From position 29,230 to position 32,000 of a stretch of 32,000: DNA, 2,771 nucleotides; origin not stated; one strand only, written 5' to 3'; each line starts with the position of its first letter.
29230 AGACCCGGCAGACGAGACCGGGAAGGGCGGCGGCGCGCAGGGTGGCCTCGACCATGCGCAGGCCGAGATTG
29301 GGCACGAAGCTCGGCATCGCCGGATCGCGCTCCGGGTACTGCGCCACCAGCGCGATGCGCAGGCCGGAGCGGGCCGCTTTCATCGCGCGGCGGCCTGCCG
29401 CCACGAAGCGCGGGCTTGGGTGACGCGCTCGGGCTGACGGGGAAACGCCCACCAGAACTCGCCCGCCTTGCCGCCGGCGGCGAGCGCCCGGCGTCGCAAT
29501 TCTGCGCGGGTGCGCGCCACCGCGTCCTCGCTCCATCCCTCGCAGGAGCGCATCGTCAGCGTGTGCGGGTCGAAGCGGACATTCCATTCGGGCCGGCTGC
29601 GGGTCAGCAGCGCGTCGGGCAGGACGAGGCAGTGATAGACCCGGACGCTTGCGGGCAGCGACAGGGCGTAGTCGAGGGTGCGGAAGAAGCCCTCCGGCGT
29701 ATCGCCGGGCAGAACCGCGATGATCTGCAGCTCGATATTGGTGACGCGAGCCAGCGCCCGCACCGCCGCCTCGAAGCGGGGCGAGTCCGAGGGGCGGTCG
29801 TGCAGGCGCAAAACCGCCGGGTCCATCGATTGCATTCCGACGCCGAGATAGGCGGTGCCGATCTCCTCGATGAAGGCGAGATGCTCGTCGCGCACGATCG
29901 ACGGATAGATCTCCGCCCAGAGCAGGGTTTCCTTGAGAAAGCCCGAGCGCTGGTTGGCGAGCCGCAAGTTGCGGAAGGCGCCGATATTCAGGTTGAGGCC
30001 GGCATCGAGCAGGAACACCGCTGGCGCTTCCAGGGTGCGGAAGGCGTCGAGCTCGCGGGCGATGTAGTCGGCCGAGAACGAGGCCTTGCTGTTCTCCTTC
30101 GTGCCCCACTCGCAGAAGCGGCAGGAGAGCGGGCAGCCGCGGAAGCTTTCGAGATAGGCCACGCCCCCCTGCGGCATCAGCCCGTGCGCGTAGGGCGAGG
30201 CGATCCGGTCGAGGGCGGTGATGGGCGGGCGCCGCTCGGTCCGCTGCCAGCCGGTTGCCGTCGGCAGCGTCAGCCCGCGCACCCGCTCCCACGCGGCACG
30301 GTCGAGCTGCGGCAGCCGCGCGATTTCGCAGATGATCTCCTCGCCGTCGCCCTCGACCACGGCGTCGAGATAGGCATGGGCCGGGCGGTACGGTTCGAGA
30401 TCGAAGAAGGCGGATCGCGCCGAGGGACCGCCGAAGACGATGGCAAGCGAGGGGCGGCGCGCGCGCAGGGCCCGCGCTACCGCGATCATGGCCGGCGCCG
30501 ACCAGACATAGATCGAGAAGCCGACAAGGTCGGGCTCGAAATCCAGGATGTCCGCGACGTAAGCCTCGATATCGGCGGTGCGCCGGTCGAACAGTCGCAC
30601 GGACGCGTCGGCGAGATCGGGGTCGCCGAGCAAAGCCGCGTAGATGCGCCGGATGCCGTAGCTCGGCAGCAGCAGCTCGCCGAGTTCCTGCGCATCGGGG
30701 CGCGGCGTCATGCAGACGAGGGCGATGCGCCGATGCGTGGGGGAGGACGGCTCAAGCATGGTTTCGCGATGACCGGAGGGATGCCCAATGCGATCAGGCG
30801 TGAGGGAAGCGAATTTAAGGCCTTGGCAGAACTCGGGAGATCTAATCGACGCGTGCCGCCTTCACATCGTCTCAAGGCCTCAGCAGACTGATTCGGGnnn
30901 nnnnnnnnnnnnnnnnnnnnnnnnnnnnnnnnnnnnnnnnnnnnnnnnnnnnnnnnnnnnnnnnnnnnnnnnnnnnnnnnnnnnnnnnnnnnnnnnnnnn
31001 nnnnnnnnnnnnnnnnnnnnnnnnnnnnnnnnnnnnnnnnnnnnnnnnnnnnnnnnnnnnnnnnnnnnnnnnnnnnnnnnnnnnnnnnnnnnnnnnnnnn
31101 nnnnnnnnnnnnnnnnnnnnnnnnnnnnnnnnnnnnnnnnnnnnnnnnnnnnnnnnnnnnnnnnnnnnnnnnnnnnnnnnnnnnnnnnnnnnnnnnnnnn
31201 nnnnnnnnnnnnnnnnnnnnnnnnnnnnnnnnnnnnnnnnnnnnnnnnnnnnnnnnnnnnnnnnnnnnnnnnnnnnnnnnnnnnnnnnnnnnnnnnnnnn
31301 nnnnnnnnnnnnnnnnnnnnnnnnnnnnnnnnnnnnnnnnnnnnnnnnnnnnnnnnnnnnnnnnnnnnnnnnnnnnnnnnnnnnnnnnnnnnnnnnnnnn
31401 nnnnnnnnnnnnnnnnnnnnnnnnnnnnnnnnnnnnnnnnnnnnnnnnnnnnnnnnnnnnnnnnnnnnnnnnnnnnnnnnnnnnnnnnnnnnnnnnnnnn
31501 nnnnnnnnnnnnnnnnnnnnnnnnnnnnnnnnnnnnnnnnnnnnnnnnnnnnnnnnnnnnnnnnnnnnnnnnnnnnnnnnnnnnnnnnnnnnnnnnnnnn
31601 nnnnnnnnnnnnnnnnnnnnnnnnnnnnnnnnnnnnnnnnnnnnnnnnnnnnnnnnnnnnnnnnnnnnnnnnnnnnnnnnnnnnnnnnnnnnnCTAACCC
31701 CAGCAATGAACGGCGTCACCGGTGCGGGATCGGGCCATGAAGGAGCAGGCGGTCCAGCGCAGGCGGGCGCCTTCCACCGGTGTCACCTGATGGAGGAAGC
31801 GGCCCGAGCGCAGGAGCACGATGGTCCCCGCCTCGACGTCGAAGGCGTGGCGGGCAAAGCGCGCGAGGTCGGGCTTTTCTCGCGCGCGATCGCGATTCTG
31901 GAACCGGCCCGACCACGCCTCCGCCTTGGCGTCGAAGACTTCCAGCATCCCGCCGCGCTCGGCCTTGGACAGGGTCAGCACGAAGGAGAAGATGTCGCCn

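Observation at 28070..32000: Uncharacterised operon: 2OG-Fe(II) oxygenase, class I methyltransferase and two tandem, translationally coupled B12-type radical SAM paralogues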

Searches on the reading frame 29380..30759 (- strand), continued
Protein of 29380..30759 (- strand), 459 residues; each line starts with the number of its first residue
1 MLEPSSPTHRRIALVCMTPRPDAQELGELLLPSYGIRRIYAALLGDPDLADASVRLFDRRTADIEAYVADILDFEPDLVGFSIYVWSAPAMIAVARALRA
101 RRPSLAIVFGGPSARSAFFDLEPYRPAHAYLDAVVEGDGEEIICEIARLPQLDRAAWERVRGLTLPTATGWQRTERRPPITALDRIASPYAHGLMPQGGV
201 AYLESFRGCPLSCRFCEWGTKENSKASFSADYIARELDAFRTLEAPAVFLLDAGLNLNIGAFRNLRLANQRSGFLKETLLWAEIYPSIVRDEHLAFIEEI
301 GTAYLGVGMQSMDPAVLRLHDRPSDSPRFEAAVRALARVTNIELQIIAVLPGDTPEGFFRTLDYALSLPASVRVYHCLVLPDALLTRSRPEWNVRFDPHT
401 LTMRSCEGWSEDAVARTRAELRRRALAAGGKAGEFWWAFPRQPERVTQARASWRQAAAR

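Call 90: search_protein_families(library=pfam, proteins=[P0252, P0254, P0256, P0317, P0326, P0347, P0354], max_evalue=0.001)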
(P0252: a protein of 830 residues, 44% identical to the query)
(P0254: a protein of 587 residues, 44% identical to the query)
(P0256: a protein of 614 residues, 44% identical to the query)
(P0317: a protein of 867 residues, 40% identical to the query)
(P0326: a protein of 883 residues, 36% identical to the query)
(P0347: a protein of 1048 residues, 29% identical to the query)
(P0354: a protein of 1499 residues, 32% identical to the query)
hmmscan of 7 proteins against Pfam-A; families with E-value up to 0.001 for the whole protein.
P0252 (830 aa): 2 families
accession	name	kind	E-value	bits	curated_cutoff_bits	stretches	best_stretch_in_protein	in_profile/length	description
PF04055.27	Radical_SAM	-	1.8e-10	41.7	29.5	1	193-352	2-164/166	Radical SAM superfamily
PF02310.24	B12-binding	-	1.6e-07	31.6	32.1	1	26-107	16-94/121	B12 binding domain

P0254 (587 aa): 2 families
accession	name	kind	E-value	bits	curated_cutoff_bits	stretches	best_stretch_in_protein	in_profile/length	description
PF04055.27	Radical_SAM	-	6e-21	75.8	29.5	1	195-356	2-165/166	Radical SAM superfamily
PF02310.24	B12-binding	-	1.5e-14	54.3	32.1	1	38-137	24-120/121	B12 binding domain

P0256 (614 aa): 3 families
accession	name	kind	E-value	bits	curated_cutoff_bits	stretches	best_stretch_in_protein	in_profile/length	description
PF04055.27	Radical_SAM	-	6e-14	53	29.5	1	199-361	2-165/166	Radical SAM superfamily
PF02310.24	B12-binding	-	2.2e-11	44.1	32.1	1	47-142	28-120/121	B12 binding domain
PF19864.5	Radical_SAM_N2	-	0.00034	20.5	29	1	93-153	79-133/151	Radical SAM proteins, N-terminal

P0317 (867 aa): 2 families
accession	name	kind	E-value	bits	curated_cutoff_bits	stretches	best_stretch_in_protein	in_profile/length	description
PF04055.27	Radical_SAM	-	1.3e-33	116.9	29.5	2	581-719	3-150/166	Radical SAM superfamily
PF02310.24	B12-binding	-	7.1e-09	36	32.1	1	40-133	29-119/121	B12 binding domain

P0326 (883 aa): 3 families
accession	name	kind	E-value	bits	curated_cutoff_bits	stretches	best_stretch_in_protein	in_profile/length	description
PF05721.19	PhyH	-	1.6e-13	51.9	22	1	626-837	1-200/213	Phytanoyl-CoA dioxygenase (PhyH)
PF04055.27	Radical_SAM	-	1.6e-10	41.9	29.5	1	229-385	2-161/166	Radical SAM superfamily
PF02310.24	B12-binding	-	8e-10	39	32.1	1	95-172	45-120/121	B12 binding domain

P0347 (1048 aa): 2 families
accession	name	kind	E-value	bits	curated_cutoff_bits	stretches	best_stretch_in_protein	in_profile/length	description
PF02310.24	B12-binding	-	2.5e-35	121.4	32.1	2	49-136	32-120/121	B12 binding domain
PF04055.27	Radical_SAM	-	3.6e-28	99.2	29.5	2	192-354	2-166/166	Radical SAM superfamily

P0354 (1499 aa): 2 families
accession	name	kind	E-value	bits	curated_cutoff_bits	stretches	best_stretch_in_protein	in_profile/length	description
PF02310.24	B12-binding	-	1.7e-35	121.9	32.1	3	980-1073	28-121/121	B12 binding domain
PF04055.27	Radical_SAM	-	2e-30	106.6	29.5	3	686-845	3-164/166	Radical SAM superfamily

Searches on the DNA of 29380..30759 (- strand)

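Call 91: search_rna_families(sources=[L164, L025, L030, L012, L062, L016], threshold=gathering)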
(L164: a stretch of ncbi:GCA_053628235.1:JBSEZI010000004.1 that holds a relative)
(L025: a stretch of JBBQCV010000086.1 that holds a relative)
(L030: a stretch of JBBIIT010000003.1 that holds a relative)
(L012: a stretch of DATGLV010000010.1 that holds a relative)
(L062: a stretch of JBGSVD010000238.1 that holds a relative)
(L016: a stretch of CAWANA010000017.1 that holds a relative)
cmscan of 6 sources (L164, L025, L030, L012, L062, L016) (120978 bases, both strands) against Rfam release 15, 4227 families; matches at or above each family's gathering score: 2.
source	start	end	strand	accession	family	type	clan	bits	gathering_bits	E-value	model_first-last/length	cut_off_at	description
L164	21056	21128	+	RF00005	tRNA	Gene; tRNA;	CL00001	68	29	2.1e-12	1-71/71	no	tRNA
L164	14300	14381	+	RF00005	tRNA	Gene; tRNA;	CL00001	54.1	29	1.4e-08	1-71/71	no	tRNA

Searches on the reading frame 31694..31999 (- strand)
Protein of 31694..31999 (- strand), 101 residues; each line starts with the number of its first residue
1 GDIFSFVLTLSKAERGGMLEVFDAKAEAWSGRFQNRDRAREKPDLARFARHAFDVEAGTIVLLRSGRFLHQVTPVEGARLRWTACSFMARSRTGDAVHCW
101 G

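Call 7: search_protein_families(library=pfam, proteins=[window:31694-31999:-], max_evalue=0.1)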
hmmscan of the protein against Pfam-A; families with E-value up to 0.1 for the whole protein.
window:31694-31999:- (101 aa): 4 families
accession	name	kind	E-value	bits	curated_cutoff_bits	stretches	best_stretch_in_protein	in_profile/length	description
PF22814.2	WelO5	-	1.3e-20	74.5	27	1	2-101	171-277/277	Carrier-protein-independent halogenase WelO5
PF13640.12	2OG-FeII_Oxy_3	-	2.3e-05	25.7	27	1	3-87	29-96/98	2OG-Fe(II) oxygenase superfamily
PF00693.24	Herpes_TK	-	0.027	14.2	25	1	2-66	134-200/280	Thymidine kinase from herpesvirus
PF23169.1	HalD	-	0.03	14.1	26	1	7-81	134-201/228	Halogenase D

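Call 8: search_protein_families(library=ncbifam, proteins=[window:31694-31999:-], max_evalue=0.1)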
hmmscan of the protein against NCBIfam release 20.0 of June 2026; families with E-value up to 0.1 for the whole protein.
window:31694-31999:- (101 aa): 0 families
